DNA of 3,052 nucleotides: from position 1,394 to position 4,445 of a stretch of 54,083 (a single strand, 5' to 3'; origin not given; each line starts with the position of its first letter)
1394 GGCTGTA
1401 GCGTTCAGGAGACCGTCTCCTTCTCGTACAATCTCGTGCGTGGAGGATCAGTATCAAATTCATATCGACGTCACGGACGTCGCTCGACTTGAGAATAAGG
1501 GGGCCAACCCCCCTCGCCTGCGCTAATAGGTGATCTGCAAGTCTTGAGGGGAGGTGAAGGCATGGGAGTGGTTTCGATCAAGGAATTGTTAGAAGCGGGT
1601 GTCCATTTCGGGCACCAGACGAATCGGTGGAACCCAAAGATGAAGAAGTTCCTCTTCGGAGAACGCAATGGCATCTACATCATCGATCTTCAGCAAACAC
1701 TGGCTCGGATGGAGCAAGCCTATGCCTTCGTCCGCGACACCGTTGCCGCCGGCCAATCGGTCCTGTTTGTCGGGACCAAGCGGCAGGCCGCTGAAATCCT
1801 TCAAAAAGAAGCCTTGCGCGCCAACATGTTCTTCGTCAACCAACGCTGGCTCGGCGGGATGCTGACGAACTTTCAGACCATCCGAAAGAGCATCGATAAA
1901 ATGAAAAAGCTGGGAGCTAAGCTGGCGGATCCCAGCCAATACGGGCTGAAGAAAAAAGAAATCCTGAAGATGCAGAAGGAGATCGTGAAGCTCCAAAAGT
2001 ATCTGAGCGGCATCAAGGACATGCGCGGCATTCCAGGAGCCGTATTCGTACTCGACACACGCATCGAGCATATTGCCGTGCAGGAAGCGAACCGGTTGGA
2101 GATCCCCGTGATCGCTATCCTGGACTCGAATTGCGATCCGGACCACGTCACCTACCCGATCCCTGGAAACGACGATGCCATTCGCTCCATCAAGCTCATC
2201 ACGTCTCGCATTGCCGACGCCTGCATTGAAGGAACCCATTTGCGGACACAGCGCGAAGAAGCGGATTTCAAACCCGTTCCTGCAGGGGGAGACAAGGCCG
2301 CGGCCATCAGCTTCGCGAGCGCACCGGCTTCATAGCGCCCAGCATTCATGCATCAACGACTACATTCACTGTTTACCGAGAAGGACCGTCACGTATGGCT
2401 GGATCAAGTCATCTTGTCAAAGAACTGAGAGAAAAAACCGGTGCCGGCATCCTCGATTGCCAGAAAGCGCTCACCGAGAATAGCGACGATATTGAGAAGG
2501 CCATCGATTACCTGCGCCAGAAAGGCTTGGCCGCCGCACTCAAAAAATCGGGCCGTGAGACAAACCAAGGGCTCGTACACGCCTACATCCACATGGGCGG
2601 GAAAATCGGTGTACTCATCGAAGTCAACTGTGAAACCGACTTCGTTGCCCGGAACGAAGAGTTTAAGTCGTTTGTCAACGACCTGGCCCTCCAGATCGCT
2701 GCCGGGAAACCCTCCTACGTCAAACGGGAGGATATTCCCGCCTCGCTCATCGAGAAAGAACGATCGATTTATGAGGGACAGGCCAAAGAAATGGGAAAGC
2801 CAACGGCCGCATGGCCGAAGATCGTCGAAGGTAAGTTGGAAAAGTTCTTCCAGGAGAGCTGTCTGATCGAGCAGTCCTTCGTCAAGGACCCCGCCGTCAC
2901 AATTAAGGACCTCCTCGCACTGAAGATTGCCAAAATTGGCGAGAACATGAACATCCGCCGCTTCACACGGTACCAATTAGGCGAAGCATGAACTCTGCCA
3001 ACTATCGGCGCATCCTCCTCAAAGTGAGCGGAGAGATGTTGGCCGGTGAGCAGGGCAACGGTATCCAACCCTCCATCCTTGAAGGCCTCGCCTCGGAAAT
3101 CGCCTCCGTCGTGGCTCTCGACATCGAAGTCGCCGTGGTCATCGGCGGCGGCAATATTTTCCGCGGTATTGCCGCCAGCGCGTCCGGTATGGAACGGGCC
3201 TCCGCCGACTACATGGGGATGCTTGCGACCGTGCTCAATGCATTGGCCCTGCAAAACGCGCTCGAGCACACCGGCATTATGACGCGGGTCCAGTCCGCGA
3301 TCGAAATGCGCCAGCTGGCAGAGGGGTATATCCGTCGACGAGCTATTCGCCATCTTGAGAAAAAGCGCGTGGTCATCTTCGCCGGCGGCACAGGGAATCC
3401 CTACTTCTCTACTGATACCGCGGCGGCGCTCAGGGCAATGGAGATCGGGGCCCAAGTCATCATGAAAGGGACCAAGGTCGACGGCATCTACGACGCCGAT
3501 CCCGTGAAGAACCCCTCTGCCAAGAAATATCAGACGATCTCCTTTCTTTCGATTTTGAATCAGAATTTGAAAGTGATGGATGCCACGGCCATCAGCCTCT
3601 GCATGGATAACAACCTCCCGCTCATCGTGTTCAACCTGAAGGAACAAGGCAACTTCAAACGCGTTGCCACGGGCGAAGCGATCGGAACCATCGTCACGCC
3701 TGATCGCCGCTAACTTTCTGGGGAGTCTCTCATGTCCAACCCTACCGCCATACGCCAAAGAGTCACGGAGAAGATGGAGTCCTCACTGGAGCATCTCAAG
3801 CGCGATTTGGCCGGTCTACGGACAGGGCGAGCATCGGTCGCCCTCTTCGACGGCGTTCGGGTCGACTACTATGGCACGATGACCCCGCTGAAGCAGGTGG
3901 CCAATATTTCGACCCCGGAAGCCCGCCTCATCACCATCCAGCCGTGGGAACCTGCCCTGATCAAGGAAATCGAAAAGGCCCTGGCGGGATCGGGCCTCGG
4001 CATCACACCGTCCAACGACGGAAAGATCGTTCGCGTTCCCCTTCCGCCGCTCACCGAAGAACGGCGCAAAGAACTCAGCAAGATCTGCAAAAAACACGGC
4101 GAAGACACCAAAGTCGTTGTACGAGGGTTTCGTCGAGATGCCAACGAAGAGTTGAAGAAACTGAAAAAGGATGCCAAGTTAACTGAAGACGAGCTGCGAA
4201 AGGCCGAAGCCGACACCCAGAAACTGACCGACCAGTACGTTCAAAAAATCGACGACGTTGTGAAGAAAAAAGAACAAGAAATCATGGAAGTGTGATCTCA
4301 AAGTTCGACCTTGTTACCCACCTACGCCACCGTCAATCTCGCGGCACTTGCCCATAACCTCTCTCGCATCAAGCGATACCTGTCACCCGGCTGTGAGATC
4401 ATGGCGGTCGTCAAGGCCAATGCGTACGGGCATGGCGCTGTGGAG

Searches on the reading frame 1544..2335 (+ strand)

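Call 13: search_protein_families(library=pfam, max_evalue=0.001, proteins=[window:1544-2335:+])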
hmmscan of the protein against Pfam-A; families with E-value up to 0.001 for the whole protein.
window:1544-2335:+ (263 aa): 1 family
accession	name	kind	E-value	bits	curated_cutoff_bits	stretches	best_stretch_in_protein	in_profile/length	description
PF00318.25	Ribosomal_S2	-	6.1e-96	320.3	26.1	1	15-230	1-216/216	Ribosomal protein S2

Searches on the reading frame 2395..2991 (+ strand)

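Call 13: search_protein_families(library=pfam, max_evalue=0.001, proteins=[window:2395-2991:+])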
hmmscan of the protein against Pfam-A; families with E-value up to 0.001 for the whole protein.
window:2395-2991:+ (198 aa): 2 families
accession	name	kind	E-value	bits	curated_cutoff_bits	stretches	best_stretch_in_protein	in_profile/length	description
PF00889.24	EF_TS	-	1.3e-40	139.6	27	1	55-197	76-204/204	Elongation factor TS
PF25025.1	EF-Ts_N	-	6.3e-06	26.5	33.2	1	6-43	15-53/60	Elongation factor Ts, mitochondrial, N-terminal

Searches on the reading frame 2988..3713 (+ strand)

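Call 13: search_protein_families(library=pfam, max_evalue=0.001, proteins=[window:2988-3713:+])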
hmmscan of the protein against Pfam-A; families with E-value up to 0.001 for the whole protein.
window:2988-3713:+ (241 aa): 1 family
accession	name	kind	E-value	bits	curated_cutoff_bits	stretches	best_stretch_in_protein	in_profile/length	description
PF00696.33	AA_kinase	-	2.1e-32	113.2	24.9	1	8-216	2-234/234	Amino acid kinase family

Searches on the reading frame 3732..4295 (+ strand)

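Call 13: search_protein_families(library=pfam, max_evalue=0.001, proteins=[window:3732-4295:+])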
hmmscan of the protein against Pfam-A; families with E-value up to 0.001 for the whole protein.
window:3732-4295:+ (187 aa): 2 families
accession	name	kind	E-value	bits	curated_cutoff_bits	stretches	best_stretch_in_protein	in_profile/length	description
PF01765.24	RRF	-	4.6e-68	228.6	29.7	1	22-185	1-164/164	Ribosome recycling factor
PF03961.19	FapA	-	0.00048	20.3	31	1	112-184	129-200/272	Flagellar Assembly Protein A beta solenoid domain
